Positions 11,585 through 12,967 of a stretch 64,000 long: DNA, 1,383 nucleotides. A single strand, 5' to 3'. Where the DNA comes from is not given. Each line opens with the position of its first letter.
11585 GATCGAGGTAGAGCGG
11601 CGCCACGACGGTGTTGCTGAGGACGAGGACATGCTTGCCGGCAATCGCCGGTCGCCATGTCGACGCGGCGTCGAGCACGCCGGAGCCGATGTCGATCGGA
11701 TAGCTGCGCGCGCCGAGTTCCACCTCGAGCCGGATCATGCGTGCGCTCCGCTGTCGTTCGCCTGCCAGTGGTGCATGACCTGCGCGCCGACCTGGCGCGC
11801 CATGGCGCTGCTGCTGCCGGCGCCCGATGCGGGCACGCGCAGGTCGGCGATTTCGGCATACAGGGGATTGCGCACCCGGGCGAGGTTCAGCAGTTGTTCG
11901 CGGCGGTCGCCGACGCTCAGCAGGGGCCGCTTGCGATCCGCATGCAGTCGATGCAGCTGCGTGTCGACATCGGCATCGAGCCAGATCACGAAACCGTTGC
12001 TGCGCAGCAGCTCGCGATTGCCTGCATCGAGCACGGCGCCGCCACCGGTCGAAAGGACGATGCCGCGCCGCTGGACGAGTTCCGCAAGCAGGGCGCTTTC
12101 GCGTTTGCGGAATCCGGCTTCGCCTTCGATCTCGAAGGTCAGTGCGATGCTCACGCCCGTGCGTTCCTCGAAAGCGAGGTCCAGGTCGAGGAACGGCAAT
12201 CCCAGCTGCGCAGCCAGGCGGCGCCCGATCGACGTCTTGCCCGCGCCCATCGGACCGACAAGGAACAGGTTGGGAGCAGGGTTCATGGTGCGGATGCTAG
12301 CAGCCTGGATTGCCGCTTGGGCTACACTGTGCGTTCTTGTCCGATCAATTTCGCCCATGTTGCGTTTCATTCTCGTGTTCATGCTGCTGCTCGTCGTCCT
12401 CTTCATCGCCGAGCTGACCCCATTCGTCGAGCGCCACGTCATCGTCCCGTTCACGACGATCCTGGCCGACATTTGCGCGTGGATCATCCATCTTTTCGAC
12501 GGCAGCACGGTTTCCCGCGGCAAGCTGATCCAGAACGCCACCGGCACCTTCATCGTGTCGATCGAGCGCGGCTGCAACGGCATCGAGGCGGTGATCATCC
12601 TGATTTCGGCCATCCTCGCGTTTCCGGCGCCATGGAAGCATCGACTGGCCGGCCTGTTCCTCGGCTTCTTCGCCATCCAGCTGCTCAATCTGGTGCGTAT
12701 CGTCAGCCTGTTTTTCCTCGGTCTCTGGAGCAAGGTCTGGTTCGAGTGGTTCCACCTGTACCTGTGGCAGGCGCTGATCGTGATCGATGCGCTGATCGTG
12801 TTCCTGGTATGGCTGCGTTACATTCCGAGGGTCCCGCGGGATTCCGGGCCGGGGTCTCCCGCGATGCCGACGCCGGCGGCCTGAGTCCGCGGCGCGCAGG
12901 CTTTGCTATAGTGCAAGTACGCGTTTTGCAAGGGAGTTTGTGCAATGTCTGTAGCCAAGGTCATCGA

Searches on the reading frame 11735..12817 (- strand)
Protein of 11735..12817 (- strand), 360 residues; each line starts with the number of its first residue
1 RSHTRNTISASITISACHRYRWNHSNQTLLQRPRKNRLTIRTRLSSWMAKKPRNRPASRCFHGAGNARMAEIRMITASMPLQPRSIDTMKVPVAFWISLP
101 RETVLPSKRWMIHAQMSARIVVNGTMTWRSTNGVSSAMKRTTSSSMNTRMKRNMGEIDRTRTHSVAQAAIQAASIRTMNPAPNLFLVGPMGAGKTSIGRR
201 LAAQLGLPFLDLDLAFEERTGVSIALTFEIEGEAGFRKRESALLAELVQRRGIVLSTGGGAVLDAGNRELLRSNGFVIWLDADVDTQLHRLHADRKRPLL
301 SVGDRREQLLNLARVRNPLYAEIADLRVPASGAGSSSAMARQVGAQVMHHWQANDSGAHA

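Call 70: search_protein_families(library=pfam, proteins=[window:11735-12817:-], max_evalue=0.00001)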
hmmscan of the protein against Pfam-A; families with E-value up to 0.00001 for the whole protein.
window:11735-12817:- (360 aa): 1 family
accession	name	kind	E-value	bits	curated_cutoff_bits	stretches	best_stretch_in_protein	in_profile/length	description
PF01202.28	SKI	-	5.2e-48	163.6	22.1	1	190-337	1-149/159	Shikimate kinase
